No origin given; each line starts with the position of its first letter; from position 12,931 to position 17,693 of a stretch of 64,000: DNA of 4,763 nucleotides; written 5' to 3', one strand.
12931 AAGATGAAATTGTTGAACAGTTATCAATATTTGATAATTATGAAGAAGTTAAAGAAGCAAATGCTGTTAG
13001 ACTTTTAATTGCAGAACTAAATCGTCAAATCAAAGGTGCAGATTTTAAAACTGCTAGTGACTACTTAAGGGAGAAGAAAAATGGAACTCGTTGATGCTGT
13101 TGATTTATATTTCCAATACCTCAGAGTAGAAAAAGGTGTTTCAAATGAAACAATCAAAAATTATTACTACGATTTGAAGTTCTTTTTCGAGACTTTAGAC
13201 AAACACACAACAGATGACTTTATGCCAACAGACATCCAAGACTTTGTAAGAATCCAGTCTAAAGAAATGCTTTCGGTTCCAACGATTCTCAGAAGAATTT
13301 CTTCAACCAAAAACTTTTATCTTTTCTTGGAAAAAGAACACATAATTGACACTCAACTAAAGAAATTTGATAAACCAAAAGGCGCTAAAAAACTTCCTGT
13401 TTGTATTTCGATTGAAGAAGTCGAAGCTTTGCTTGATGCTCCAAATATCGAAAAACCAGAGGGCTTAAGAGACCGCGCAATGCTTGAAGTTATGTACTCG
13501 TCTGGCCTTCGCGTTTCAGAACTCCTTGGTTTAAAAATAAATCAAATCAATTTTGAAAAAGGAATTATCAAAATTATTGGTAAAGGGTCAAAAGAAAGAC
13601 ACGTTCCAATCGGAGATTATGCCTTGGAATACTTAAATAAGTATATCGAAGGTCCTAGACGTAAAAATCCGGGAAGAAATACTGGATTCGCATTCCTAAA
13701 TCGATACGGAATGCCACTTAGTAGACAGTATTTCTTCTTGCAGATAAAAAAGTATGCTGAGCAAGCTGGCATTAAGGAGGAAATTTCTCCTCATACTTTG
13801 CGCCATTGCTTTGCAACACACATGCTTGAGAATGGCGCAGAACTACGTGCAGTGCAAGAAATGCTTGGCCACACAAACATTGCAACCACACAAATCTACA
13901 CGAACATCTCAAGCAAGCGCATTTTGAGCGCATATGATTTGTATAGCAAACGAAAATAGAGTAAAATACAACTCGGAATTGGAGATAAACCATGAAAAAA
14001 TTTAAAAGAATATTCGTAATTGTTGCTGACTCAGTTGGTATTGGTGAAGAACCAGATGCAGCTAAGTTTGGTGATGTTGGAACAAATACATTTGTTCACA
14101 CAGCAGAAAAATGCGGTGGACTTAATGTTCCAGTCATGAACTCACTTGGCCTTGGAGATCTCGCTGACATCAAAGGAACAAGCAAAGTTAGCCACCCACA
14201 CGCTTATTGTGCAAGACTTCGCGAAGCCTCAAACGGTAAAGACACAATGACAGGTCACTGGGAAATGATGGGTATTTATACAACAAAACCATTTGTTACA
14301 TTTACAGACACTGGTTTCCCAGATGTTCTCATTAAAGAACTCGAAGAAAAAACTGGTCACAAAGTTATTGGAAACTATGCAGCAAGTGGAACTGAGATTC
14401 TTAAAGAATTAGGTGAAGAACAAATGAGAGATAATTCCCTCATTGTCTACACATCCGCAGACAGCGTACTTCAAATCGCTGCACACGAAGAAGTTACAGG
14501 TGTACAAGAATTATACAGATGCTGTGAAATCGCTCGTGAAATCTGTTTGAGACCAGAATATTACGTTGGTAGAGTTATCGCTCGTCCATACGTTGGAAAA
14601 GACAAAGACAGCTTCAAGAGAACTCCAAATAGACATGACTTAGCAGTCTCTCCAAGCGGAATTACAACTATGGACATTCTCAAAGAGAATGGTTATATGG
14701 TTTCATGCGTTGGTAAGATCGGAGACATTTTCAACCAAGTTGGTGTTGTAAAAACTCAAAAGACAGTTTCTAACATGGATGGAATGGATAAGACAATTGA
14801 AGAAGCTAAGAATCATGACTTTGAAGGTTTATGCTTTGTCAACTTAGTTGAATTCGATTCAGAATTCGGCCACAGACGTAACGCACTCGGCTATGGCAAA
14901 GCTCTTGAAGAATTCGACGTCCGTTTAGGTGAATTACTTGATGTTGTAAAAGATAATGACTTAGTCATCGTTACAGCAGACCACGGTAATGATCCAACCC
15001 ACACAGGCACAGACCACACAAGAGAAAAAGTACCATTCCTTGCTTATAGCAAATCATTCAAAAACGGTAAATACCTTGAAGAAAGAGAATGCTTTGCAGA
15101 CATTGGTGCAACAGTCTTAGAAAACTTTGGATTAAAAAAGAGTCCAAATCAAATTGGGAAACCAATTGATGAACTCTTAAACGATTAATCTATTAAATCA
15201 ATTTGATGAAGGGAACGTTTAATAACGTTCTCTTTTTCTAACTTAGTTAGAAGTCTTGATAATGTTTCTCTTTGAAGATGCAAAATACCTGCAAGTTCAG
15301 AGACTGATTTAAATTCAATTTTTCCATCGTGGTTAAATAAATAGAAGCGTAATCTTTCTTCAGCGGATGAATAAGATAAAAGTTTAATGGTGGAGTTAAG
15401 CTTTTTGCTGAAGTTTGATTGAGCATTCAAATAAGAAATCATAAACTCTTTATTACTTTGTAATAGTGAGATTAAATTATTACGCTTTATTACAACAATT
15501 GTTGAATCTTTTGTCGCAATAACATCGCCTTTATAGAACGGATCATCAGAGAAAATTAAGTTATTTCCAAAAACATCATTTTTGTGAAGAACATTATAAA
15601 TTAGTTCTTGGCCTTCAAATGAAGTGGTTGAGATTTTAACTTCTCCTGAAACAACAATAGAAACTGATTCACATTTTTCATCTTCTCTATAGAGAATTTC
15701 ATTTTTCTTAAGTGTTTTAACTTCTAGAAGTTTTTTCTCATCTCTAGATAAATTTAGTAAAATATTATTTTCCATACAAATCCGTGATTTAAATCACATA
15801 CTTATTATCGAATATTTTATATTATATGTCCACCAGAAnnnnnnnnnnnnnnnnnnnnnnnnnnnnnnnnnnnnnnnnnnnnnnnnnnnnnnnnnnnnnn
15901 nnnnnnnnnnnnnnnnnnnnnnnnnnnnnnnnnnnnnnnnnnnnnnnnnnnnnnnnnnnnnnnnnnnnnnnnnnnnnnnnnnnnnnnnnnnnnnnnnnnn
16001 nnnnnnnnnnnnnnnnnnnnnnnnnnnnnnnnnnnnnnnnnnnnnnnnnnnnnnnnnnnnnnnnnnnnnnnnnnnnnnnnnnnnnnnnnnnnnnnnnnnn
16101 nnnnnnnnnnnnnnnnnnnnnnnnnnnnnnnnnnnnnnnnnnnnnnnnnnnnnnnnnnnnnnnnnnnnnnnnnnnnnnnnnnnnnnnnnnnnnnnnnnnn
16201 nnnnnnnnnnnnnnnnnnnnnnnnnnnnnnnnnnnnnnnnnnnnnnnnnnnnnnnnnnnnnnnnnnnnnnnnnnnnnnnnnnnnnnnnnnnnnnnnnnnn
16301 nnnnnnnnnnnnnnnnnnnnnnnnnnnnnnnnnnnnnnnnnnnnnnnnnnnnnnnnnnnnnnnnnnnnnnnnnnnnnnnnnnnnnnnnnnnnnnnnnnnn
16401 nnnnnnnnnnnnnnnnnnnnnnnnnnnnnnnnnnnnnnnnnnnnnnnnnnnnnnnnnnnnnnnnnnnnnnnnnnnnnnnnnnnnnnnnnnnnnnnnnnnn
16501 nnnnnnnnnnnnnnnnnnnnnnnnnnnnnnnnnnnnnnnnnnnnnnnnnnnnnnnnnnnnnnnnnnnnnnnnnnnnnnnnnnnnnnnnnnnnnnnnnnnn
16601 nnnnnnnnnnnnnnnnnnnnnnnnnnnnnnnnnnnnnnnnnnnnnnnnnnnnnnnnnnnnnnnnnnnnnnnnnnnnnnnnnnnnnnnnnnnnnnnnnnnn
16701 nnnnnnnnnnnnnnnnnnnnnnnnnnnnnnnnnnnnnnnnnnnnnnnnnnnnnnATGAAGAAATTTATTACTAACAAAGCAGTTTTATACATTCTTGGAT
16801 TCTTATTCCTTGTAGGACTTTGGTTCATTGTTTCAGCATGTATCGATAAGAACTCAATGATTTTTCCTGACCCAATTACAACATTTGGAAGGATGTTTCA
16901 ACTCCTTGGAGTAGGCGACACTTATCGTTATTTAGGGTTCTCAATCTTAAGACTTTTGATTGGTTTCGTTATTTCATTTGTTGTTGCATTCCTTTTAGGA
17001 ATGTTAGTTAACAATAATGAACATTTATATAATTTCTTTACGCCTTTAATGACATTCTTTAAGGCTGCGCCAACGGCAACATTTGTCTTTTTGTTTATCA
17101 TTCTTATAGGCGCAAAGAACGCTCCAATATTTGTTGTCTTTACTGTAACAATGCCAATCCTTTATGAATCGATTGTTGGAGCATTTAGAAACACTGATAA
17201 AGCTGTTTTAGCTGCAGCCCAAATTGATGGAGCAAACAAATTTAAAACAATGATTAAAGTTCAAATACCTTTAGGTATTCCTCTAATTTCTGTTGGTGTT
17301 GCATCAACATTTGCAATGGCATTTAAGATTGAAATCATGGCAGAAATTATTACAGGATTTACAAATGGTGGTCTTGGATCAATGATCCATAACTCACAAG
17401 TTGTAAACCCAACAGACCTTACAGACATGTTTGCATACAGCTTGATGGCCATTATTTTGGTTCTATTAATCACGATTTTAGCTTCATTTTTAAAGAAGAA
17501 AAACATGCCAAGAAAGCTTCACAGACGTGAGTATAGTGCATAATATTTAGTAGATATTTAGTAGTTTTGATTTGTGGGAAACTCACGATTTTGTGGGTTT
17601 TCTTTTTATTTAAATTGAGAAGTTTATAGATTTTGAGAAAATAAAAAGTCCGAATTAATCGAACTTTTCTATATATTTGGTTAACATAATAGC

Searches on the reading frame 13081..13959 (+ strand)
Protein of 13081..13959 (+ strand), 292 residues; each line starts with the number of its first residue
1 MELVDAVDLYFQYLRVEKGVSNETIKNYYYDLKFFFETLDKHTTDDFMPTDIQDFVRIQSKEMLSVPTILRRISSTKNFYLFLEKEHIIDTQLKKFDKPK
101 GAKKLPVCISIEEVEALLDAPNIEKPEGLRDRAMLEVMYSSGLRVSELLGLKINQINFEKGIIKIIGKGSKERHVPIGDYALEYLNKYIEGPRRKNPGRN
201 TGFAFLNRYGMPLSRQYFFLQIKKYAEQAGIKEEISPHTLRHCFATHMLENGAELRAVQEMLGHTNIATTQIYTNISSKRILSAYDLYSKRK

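Call 99: search_protein_families(library=pfam, proteins=[window:13081-13959:+], max_evalue=0.00001)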
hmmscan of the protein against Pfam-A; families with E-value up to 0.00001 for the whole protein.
window:13081-13959:+ (292 aa): 2 families
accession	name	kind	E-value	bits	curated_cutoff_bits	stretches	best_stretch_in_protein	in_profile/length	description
PF00589.27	Phage_integrase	-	1.2e-51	175.3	27.1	1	112-278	6-170/172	Phage integrase family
PF02899.23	Phage_int_SAM_1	-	4.4e-16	59.4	22.3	1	7-86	1-82/83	Phage integrase, N-terminal SAM-like domain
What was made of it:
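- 13081..13959 (+): Xer-type tyrosine recombinase gene, 3.7 kb from dif. Call 99 (PF00589 and PF02899).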

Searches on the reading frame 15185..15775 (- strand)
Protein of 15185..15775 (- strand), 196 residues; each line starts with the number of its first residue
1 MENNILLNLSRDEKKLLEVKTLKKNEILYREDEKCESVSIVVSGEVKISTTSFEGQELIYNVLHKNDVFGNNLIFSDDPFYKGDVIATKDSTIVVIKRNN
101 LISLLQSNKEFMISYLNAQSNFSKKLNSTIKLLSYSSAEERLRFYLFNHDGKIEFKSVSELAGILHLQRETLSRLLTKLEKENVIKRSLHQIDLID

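Call 39: search_protein_families(library=pfam, proteins=[window:15185-15775:-], max_evalue=0.001)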
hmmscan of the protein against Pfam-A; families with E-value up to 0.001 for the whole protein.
window:15185-15775:- (196 aa): 4 families
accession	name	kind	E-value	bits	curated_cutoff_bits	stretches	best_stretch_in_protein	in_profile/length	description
PF00027.35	cNMP_binding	-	9.5e-20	70.8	27.5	1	20-108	2-89/89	Cyclic nucleotide-binding domain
PF13545.12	HTH_Crp_2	-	3.4e-07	30.6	27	1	157-196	24-63/70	Crp-like helix-turn-helix domain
PF01047.28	MarR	-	1.2e-05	25.6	24.6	1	157-188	19-50/59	MarR family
PF00325.26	Crp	-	0.00076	19.6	21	0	160-185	7-32/32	Bacterial regulatory proteins, crp family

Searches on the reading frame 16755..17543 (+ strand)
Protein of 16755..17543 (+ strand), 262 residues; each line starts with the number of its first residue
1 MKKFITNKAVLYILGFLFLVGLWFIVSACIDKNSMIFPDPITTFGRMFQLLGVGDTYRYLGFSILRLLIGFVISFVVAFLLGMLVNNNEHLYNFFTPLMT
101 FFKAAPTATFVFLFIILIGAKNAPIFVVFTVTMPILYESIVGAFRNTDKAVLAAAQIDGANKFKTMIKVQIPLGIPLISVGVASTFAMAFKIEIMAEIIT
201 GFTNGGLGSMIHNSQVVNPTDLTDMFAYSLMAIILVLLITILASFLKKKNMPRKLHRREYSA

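Call 10: find_encoding_contigs(protein=window:16755-17543:+, flank=10000, max_places=10)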
Protein window:16755-17543:+ (262 aa): no gene with exactly this product is on record in the collection.

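Call 39: search_protein_families(library=pfam, proteins=[window:16755-17543:+], max_evalue=0.001)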
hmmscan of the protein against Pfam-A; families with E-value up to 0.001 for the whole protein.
window:16755-17543:+ (262 aa): 1 family
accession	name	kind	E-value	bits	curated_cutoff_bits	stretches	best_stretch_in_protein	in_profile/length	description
PF00528.27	BPD_transp_1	-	5.6e-16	59.2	26.4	1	78-248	5-176/184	Binding-protein-dependent transport system inner membrane component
